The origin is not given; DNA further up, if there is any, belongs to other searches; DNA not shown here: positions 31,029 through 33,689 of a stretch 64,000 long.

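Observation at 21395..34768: PaaX-linked CoA-thioester catabolic supercluster with an unusual enzyme combination (candidate undescribed aerobic hybrid pathway for an amino- or hydroxy-aromatic or alicyclic acid)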

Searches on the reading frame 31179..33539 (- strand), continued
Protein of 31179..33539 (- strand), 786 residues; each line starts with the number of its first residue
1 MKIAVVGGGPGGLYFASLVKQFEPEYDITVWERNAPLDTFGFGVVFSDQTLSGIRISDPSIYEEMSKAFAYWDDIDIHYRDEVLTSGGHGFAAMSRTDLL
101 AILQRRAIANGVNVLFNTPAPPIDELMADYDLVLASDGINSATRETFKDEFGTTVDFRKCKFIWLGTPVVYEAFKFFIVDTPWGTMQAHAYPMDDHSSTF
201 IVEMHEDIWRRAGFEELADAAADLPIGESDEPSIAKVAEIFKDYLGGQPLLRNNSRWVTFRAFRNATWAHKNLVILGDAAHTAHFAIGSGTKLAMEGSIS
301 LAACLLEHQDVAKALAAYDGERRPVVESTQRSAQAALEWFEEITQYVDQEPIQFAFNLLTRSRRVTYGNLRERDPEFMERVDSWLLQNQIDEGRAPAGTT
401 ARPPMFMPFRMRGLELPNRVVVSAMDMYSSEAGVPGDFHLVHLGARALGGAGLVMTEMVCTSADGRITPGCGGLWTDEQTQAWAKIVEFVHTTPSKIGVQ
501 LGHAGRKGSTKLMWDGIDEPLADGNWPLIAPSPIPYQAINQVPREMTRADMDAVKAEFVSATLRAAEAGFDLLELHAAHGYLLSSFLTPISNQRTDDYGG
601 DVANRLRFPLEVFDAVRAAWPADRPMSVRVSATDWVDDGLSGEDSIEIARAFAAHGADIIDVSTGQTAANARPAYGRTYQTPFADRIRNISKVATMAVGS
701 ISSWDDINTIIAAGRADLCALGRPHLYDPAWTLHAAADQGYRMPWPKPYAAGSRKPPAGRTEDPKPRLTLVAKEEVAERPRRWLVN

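Call 21: find_encoding_contigs(protein=P0036, flank=10000, max_places=2)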
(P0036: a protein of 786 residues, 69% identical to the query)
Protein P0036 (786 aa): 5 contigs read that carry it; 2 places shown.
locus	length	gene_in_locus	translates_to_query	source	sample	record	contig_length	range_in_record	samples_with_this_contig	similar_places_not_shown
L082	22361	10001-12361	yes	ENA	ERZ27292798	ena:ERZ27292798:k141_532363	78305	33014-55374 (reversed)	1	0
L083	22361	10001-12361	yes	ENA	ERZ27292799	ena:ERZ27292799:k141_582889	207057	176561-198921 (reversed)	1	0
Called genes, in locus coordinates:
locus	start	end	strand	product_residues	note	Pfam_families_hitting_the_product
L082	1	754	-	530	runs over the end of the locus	PF01558:POR, PF20169:DUF6537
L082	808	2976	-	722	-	PF02775:TPP_enzyme_C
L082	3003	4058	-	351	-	PF00180:Iso_dh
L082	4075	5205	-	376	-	PF02311:AraC_binding (faint), PF07883:Cupin_2, PF12973:Cupin_7 (faint), PF07883:Cupin_2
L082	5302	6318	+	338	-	PF00795:CN_hydrolase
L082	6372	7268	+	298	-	PF01557:FAA_hydrolase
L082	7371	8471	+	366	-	PF00296:Bac_luciferase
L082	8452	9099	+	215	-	PF01613:Flavin_Reduct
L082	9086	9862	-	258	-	PF00106:adh_short, PF08659:KR, PF13561:adh_short_C2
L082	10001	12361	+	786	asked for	PF01494:FAD_binding_3, PF00724:Oxidored_FMN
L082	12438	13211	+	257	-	PF04199:Cyclase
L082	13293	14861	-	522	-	PF00070:Pyr_redox (faint), PF01266:DAO (faint), PF01593:Amino_oxidase, PF13450:NAD_binding_8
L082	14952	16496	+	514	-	PF00890:FAD_binding_2 (weak), PF01266:DAO, PF01494:FAD_binding_3 (weak), PF01593:Amino_oxidase, PF01946:Thi4 (weak), PF03486:HI0933_like (faint), PF12831:FAD_oxidored (weak), PF13450:NAD_binding_8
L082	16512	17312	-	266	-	PF00378:ECH_1, PF16113:ECH_2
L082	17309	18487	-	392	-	PF00108:Thiolase_N, PF02803:Thiolase_C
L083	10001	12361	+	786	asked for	PF01494:FAD_binding_3, PF00724:Oxidored_FMN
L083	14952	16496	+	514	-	PF00890:FAD_binding_2 (weak), PF01266:DAO, PF01494:FAD_binding_3 (weak), PF01593:Amino_oxidase, PF01946:Thi4 (weak), PF03486:HI0933_like (faint), PF12831:FAD_oxidored (weak), PF13450:NAD_binding_8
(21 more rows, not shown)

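Call 45: search_solved_structures(query=window:31179-33539:-, max_evalue=1e-20)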
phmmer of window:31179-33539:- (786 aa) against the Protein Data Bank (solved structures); distinct sequences matched with E-value up to 1e-20: 135 (the best 60 are shown).
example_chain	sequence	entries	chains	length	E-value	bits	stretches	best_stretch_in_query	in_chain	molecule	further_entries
5ocs_A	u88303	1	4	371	1.3e-86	294.6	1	403-750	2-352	Putative NADH-depentdent flavin oxidoreductase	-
7o0t_A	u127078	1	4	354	4.6e-85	289.5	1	402-749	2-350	NADH:flavin oxidoreductase/NADH oxidase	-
8pun_A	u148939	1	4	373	4.1e-81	276.4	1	393-747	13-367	NADPH dehydrogenase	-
5nux_A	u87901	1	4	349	3.2e-79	270.1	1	405-751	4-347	Chromate reductase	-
8uaj_A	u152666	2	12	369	3.4e-79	270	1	393-751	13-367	NADPH dehydrogenase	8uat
5ogt_A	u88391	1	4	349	5.5e-79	269.4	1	405-751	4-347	Chromate reductase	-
3hf3_A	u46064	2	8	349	8.9e-79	268.7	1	405-751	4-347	Chromate reductase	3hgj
3l67_A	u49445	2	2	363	8.6e-78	265.4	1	405-750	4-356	Xenobiotic reductase A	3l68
3n14_A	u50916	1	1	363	1.1e-77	265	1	405-750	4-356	Xenobiotic reductase A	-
3l5l_A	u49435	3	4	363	1.7e-77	264.4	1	405-750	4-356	Xenobiotic reductase A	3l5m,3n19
3l65_A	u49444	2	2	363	1.8e-77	264.3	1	405-750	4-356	Xenobiotic reductase A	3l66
2h8z_A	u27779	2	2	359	2.7e-77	263.8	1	405-750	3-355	Xenobiotic reductase A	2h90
2h8x_A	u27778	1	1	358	3.1e-77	263.5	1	405-750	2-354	Xenobiotic reductase A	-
4uth_A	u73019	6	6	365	5.1e-77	262.8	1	404-750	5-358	NADH:flavin oxidoreductase | XENOBIOTIC REDUCTASE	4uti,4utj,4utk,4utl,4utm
5lnj_A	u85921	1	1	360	7.2e-77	262.3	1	405-750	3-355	NADH:flavin oxidoreductase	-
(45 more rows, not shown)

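Call 50: search_protein_families(library=pfam, proteins=[L051:121-888:+, L051:1647-3014:+, L051:3036-3878:-, L051:5121-5888:+, L051:5919-6272:+, L051:9136-10290:-, L051:17573-18358:+, L051:18569-20941:+, L051:20938-21477:+, L051:21480-22343:-])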
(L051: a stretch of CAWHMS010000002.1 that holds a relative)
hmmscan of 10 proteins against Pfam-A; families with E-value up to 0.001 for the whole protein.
L051:121-888:+ (255 aa): 1 family
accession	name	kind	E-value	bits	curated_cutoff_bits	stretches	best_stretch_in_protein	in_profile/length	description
PF03793.24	PASTA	-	1e-15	57.9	23.2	2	1-56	3-62/64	PASTA domain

L051:1647-3014:+ (455 aa): 2 families
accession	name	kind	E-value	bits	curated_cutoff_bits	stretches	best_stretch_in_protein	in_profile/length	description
PF01565.28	FAD_binding_4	-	6.4e-30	104.1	26.4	1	39-173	1-138/139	FAD binding domain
PF08031.17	BBE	-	7.5e-13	48.7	20.6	1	411-453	2-44/45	Berberine and berberine like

L051:3036-3878:- (280 aa): 2 families
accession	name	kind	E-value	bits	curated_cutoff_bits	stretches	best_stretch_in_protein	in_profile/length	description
PF00378.25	ECH_1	-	6.5e-67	225.9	27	1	30-277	3-249/251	Enoyl-CoA hydratase/isomerase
PF16113.10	ECH_2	-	1.2e-26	94.4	27.2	1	34-174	2-144/335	Enoyl-CoA hydratase/isomerase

L051:5121-5888:+ (255 aa): 6 families
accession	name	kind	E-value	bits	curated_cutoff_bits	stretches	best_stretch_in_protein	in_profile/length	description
PF00106.31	adh_short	-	5.5e-60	202.6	26.6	1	9-194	2-190/195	short chain dehydrogenase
PF13561.12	adh_short_C2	-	3e-55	187.8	27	1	14-251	1-234/236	Enoyl-(Acyl carrier protein) reductase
PF08659.16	KR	-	3.2e-12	47.2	22.6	1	11-166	4-162/180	KR domain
PF23441.1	SDR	-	1.1e-06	28.7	27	1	56-252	68-255/258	SDR-like rossmann domain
PF13460.12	NAD_binding_10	-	3e-05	24.4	27.2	1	14-192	1-152/184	NAD(P)H-binding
PF01370.27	Epimerase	-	9.7e-05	22.3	20.9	1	10-238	1-227/240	NAD dependent epimerase/dehydratase family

L051:5919-6272:+ (117 aa): 0 families

L051:9136-10290:- (384 aa): 6 families
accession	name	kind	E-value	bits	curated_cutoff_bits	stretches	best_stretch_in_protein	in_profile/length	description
PF13561.12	adh_short_C2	-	2.5e-53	181.5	27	1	144-379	3-234/236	Enoyl-(Acyl carrier protein) reductase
PF00106.31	adh_short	-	2.3e-46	158.2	26.6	1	136-328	1-191/195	short chain dehydrogenase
PF08659.16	KR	-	3.9e-12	46.9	22.6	1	137-297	2-160/180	KR domain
PF23441.1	SDR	-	6.1e-09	36.1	27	1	132-381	4-256/258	SDR-like rossmann domain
PF01370.27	Epimerase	-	2.3e-08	34.2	20.9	1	139-310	2-166/240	NAD dependent epimerase/dehydratase family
PF03435.24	Sacchrp_dh_NADP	-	5.2e-05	24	25.1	1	143-224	5-79/129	Saccharopine dehydrogenase NADP binding domain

L051:17573-18358:+ (261 aa): 0 families

L051:18569-20941:+ (790 aa): 10 families
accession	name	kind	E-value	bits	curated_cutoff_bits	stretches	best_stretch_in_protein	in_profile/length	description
PF05362.19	Lon_C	-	3.7e-79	265.5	21.1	1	575-777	2-204/205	Lon protease (S16) C-terminal proteolytic domain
PF00004.35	AAA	-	4.1e-24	85.9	21.2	1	346-482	1-125/131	ATPase family associated with various cellular activities (AAA)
PF22667.2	Lon_lid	-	7.4e-18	64.4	27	1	508-554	2-48/57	Lon protease AAA+ ATPase lid domain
PF02190.22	LON_substr_bdg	-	1.6e-16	61.2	28.7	1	8-186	2-197/200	ATP-dependent protease La (LON) substrate-binding domain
PF07728.20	AAA_5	-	2.7e-09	37.6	22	1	346-480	2-139/139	AAA domain (dynein-related subfamily)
PF07724.20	AAA_2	-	6e-06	26.8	27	1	345-475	5-132/166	AAA domain (Cdc48 subfamily)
PF13191.12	AAA_16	-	3.4e-05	24.8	32.6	1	340-417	21-100/167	AAA ATPase domain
PF13541.12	ChlI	-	0.00012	22.4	27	1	623-745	5-121/121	Subunit ChlI of Mg-chelatase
PF07726.17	AAA_3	-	0.00049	20.4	27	0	346-477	2-126/131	ATPase family associated with various cellular activities (AAA)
PF13401.12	AAA_22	-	0.00083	20.1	27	0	344-427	6-97/130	AAA domain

L051:20938-21477:+ (179 aa): 2 families
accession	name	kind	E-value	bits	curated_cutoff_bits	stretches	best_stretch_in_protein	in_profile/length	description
PF13302.13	Acetyltransf_3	-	2.2e-27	96.9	25.4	1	10-154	1-138/138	Acetyltransferase (GNAT) domain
PF00583.31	Acetyltransf_1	-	2.9e-09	37.7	20.7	1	47-152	18-115/116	Acetyltransferase (GNAT) family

L051:21480-22343:- (287 aa): 0 families

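Call 51: search_protein_families(library=pfam, proteins=[L029:245-2647:+, L029:2657-3358:+, L029:3420-3926:+, L029:3818-5410:-, L029:6222-7199:+, L029:12577-13902:-, L029:13950-15767:-, L029:15424-16716:+, L029:16444-18411:-, L029:19055-20548:+])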
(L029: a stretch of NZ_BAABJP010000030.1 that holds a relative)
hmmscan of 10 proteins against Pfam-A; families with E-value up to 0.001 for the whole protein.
L029:245-2647:+ (800 aa): 1 family
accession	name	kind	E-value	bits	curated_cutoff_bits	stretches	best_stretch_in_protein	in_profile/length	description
PF08592.16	Anthrone_oxy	-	1.5e-16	61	27.3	1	693-788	1-105/106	Anthrone oxygenase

L029:2657-3358:+ (233 aa): 0 families

L029:3420-3926:+ (168 aa): 1 family
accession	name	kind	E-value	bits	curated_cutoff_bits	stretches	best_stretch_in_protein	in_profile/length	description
PF00300.27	His_Phos_1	-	9.4e-12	45.4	21.7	1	14-91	1-81/194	Histidine phosphatase superfamily (branch 1)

L029:3818-5410:- (530 aa): 0 families

L029:6222-7199:+ (325 aa): 0 families

L029:12577-13902:- (441 aa): 5 families
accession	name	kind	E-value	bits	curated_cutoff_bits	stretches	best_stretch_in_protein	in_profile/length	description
PF20239.3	DUF6596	-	9.4e-38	129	27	1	200-300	1-101/102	Family of unknown function (DUF6596)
PF08281.18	Sigma70_r4_2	-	1.5e-11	44.2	25.7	1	132-182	4-54/54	Sigma-70, region 4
PF04542.20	Sigma70_r2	-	1.5e-10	41.1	24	1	30-89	8-70/71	Sigma-70 region 2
PF04545.22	Sigma70_r4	-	8.4e-05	22.4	24.1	1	138-182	4-48/50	Sigma-70, region 4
PF07638.17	Sigma70_ECF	-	0.0001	22.7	21.1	0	71-178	78-175/185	ECF sigma factor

L029:13950-15767:- (605 aa): 0 families

L029:15424-16716:+ (430 aa): 4 families
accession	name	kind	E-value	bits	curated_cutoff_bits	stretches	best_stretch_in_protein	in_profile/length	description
PF12831.13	FAD_oxidored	-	1.7e-89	301.4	27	1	20-413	1-402/416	FAD dependent oxidoreductase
PF00070.33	Pyr_redox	-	4.8e-05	24.2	22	0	108-153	37-81/82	Pyridine nucleotide-disulphide oxidoreductase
PF00890.30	FAD_binding_2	-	5.4e-05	23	20.4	1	20-61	1-42/414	FAD binding domain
PF13450.12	NAD_binding_8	-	0.00065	20.4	21.9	1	23-61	1-39/68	NAD(P)-binding Rossmann-like domain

L029:16444-18411:- (655 aa): 0 families

L029:19055-20548:+ (497 aa): 0 families

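Call 74: find_homologous_proteins(query=L051:16027-17562:+, max_evalue=1e-60)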
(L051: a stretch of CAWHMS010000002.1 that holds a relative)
Query L051:16027-17562:+ (511 aa): 7999 proteins with E <= 1e-60 among 8000 candidates; the best 120 are listed.
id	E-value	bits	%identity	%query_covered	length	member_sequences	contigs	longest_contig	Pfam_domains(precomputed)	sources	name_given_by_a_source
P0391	0.0e+0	1123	100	100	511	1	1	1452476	PF01642.29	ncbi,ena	-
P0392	1.8e-278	942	84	100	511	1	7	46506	PF01642.29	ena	-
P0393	4.6e-277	938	84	99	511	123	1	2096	PF01642.29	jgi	jgi:methylmalonyl-CoA mutase N-terminal domain/subunit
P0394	3.1e-274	928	83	99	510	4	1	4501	PF01642.29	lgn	-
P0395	4.1e-273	925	82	100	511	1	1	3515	PF01642.29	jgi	jgi:methylmalonyl-CoA mutase, N-terminal domain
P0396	3.4e-272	922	81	100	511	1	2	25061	PF01642.29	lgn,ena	-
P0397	4.9e-272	921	82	100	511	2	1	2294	PF01642.29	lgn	-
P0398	6.6e-272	921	82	99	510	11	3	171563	PF01642.29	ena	-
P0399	8.5e-272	920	82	100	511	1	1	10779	PF01642.29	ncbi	-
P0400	1.4e-270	916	81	100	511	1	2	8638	PF01642.29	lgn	-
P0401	3.0e-270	915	81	100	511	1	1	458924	PF01642.29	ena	-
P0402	5.4e-270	914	80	100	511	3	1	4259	PF01642.29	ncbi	ncbi:MAG: acyl-CoA mutase large subunit family protein [Nocardioidaceae bacterium]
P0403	1.3e-269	913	80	100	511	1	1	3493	PF01642.29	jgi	jgi:methylmalonyl-CoA mutase N-terminal domain/subunit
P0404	5.3e-269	911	81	100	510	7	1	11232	PF01642.29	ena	-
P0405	1.4e-268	910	81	100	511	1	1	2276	PF01642.29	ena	-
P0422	5.5e-262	888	79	100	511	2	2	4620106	PF01642.29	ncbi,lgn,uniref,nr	ncbi:methylmalonyl-CoA mutase family protein [Ornithinimicrobium faecis]|uniref:Methylmalonyl-CoA mu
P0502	5.6e-245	832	75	99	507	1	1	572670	PF01642.29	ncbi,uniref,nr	ncbi:acyl-CoA mutase large subunit family protein [Phytoactinopolyspora limicola]|uniref:acyl-CoA mu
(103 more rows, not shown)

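Call 75: find_encoding_contigs(protein=P0422, flank=10000, max_places=1)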
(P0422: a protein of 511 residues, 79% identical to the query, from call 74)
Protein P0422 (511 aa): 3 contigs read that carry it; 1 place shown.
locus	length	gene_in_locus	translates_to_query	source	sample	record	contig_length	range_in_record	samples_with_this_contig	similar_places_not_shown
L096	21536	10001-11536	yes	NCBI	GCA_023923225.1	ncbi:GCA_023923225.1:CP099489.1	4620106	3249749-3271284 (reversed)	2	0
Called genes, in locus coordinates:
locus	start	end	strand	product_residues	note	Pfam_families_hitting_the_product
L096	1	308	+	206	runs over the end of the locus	PF03446:NAD_binding_2 (weak), PF03807:F420_oxidored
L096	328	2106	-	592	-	PF02776:TPP_enzyme_N, PF00205:TPP_enzyme_M, PF02775:TPP_enzyme_C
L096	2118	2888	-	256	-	PF04199:Cyclase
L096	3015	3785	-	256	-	PF00106:adh_short, PF01370:Epimerase, PF08659:KR, PF13561:adh_short_C2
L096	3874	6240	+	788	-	PF01494:FAD_binding_3, PF00724:Oxidored_FMN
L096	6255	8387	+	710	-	PF02629:CoA_binding, PF13380:CoA_binding_2, PF13607:Succ_CoA_lig, PF19045:Ligase_CoA_2, PF13549:ATP-grasp_5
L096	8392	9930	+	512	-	PF00501:AMP-binding, PF13193:AMP-binding_C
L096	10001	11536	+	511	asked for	PF01642:MM_CoA_mutase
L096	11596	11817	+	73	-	-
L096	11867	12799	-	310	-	PF08240:ADH_N, PF00107:ADH_zinc_N, PF13602:ADH_zinc_N_2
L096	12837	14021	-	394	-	PF00108:Thiolase_N, PF02803:Thiolase_C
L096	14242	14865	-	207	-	PF04402:SIMPL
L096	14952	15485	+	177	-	-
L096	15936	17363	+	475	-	PF05697:Trigger_N, PF00254:FKBP_C (weak), PF05698:Trigger_C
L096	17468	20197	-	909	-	PF00580:UvrD-helicase (faint), PF02562:PhoH (faint), PF13245:AAA_19 (faint), PF13604:AAA_30 (faint)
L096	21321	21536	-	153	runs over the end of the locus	-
